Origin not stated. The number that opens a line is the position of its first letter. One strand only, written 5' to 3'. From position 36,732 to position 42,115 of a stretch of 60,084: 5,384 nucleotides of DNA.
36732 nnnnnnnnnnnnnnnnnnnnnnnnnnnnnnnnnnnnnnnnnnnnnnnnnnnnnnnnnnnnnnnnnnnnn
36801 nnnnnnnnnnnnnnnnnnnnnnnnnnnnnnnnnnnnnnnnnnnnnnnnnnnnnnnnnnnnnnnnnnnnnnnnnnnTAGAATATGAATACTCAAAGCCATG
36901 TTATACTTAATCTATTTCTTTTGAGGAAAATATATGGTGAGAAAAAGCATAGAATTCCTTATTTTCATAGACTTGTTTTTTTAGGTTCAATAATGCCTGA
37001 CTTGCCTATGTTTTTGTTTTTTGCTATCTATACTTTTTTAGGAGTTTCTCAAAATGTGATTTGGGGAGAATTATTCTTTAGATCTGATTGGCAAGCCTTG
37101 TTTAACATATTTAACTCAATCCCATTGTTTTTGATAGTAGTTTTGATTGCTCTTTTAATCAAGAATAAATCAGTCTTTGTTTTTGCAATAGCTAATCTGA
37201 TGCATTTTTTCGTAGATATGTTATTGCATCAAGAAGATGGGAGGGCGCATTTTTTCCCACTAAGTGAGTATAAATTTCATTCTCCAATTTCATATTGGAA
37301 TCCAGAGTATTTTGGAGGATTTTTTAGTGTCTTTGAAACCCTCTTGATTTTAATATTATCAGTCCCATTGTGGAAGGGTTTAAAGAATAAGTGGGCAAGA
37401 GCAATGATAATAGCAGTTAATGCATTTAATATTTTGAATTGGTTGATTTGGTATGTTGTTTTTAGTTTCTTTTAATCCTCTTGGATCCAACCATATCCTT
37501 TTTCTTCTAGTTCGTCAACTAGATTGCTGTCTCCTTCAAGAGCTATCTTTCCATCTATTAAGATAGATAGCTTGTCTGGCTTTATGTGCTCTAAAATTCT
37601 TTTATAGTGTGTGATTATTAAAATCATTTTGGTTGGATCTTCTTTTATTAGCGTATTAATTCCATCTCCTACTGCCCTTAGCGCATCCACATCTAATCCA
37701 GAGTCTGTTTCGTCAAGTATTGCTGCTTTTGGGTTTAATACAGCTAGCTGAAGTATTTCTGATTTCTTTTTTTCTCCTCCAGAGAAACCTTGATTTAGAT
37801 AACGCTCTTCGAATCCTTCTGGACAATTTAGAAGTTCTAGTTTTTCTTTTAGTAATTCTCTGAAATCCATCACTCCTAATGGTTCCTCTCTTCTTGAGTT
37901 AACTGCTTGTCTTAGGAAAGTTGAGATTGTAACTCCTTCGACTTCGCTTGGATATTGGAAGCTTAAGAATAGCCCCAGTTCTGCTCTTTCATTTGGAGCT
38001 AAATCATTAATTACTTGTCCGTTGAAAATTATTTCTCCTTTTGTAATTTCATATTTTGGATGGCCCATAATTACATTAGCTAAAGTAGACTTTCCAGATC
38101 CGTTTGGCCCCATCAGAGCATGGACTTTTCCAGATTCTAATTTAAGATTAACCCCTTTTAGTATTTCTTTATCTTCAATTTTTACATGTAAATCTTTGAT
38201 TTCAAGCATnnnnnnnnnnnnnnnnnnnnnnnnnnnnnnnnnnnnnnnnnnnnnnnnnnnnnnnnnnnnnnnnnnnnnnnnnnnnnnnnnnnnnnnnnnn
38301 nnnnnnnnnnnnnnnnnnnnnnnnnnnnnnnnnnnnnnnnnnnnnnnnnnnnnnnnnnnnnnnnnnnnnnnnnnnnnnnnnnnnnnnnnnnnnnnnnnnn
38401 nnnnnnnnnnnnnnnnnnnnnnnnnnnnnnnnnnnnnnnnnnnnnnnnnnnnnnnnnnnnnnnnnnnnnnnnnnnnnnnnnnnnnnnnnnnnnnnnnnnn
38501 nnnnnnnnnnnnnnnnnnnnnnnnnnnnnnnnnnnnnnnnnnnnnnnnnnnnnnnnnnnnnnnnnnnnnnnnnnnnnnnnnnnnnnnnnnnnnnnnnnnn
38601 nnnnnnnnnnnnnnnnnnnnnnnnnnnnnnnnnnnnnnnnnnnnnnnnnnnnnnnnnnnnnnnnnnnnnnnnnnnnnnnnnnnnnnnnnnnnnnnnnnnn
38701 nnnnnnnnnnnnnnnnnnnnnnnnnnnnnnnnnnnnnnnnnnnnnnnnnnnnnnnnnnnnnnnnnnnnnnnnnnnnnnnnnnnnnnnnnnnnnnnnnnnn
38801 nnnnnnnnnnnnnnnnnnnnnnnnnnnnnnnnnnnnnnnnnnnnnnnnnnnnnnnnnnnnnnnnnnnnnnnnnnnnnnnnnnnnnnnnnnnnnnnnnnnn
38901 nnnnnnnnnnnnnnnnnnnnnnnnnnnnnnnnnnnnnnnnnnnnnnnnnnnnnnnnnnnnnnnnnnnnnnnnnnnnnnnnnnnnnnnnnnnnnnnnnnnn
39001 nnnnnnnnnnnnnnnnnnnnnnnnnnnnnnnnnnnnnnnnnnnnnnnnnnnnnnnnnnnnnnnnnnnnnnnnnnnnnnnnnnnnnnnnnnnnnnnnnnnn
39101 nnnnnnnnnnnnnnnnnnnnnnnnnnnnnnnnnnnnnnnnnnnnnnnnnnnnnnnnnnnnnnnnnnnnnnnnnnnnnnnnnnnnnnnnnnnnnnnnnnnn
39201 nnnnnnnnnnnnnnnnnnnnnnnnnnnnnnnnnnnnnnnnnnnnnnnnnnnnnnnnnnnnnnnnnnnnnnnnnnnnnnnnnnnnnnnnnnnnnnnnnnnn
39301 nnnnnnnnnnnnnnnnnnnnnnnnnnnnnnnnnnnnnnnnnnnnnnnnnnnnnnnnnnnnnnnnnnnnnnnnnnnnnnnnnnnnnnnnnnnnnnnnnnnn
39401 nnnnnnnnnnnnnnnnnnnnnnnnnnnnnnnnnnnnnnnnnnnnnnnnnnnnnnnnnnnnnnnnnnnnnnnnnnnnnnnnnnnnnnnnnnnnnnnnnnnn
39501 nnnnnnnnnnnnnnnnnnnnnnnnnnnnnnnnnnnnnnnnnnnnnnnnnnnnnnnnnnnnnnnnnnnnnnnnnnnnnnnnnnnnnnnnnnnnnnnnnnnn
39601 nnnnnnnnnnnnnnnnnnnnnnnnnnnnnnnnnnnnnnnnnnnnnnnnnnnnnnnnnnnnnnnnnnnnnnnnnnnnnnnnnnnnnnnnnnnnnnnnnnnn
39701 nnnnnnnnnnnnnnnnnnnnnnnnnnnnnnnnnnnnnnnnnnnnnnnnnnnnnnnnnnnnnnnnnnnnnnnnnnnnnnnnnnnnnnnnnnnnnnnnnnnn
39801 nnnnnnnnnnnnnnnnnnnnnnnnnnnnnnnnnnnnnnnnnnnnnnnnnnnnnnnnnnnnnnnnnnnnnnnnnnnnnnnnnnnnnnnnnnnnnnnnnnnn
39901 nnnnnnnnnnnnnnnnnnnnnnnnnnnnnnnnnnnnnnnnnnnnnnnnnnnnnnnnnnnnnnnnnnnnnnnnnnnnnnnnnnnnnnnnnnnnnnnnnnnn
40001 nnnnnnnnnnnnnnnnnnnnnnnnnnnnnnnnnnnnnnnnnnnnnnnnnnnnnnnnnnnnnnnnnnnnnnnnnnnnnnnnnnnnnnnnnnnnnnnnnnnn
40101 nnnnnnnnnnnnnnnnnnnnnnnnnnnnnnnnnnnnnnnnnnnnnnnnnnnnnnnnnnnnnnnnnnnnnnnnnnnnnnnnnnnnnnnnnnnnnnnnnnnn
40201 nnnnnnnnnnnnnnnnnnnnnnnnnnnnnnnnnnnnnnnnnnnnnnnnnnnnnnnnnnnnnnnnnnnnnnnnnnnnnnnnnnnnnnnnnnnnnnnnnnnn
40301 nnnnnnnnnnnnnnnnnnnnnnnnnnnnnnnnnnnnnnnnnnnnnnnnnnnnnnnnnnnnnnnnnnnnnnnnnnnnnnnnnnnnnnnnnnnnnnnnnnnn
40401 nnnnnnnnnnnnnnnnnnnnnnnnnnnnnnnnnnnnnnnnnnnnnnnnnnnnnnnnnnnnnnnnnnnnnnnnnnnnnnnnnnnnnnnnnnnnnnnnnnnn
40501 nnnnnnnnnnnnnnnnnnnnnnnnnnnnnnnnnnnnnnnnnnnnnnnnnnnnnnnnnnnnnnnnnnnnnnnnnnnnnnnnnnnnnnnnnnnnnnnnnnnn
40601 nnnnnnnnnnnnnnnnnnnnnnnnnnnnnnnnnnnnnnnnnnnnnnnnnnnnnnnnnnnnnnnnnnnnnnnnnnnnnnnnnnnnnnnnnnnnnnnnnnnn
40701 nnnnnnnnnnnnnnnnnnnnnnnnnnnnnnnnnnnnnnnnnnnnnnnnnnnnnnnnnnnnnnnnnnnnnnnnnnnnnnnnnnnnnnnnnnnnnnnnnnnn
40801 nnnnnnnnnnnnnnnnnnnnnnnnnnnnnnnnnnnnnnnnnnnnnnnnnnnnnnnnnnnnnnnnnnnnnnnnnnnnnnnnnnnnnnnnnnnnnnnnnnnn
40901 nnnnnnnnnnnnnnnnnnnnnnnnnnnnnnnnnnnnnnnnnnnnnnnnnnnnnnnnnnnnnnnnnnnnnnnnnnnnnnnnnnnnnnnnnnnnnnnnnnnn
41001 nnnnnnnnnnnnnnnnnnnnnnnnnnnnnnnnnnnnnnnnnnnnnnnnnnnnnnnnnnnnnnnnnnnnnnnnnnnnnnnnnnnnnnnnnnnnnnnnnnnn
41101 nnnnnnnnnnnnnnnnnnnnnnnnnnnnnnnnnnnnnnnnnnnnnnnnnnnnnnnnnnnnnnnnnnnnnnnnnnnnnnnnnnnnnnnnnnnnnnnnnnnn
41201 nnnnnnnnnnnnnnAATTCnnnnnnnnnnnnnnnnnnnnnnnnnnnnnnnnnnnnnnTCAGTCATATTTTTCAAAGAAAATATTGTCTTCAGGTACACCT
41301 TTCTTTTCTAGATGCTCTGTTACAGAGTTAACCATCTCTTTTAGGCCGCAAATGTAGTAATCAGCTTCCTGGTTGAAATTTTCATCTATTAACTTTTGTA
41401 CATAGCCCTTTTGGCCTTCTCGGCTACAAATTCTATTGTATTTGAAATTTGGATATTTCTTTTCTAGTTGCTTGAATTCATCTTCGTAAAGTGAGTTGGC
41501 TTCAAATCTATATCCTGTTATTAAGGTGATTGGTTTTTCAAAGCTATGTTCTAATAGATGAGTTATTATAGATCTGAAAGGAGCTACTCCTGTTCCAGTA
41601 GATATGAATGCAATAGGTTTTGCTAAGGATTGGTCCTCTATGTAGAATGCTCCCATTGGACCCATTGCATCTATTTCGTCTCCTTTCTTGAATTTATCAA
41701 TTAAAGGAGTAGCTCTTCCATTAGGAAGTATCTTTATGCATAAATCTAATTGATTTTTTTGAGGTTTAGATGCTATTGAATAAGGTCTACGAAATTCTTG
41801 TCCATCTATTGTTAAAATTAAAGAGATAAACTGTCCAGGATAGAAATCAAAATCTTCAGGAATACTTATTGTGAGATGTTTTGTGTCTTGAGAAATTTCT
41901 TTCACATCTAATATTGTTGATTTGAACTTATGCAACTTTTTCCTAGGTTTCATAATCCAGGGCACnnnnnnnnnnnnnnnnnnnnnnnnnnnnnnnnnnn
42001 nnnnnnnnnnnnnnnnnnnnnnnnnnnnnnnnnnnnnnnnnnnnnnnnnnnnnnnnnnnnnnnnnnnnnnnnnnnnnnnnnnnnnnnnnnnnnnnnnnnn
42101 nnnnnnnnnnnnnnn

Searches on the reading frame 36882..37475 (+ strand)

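Call 44: search_protein_families(library=pfam, proteins=[window:36882-37475:+], max_evalue=0.0001)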
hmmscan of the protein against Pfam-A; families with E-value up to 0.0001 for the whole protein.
window:36882-37475:+ (197 aa): 1 family
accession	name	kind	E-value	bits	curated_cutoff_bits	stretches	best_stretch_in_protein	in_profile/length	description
PF04307.19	YdjM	-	2.7e-05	24.2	29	0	1-180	1-163/176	YdjM inner membrane protein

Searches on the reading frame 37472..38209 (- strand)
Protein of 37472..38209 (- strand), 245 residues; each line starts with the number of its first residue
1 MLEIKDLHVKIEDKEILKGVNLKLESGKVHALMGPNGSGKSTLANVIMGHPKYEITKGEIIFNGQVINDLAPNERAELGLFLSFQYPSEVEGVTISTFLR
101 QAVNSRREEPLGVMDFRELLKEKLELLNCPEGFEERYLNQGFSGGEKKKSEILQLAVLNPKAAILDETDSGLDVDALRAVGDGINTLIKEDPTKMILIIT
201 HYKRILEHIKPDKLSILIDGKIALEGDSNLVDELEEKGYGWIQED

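Call 44: search_protein_families(library=pfam, proteins=[window:37472-38209:-], max_evalue=0.0001)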
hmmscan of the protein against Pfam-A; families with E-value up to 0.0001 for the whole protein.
window:37472-38209:- (245 aa): 2 families
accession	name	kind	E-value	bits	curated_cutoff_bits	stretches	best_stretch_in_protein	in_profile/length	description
PF00005.33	ABC_tran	-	3.2e-21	76.8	25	1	17-168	1-135/137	ABC transporter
PF02463.25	SMC_N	-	1.7e-06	28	40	1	27-209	24-205/220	RecF/RecN/SMC N terminal domain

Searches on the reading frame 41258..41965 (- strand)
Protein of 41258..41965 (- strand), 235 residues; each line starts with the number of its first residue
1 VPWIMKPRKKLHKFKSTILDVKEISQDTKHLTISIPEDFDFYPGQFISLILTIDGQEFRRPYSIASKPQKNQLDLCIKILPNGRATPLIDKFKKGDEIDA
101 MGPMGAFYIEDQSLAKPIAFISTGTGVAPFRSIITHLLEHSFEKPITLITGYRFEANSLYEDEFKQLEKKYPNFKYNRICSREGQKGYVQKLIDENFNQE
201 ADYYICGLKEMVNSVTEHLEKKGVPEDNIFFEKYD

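Call 44: search_protein_families(library=pfam, proteins=[window:41258-41965:-], max_evalue=0.0001)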
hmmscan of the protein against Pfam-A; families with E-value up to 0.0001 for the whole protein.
window:41258-41965:- (235 aa): 2 families
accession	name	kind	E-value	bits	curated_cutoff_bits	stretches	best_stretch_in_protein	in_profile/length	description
PF00175.26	NAD_binding_1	-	2.8e-19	70.2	22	1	120-215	1-107/109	Oxidoreductase NAD-binding domain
PF00970.30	FAD_binding_6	-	1.8e-17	64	21.1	1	17-108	3-99/99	Oxidoreductase FAD-binding domain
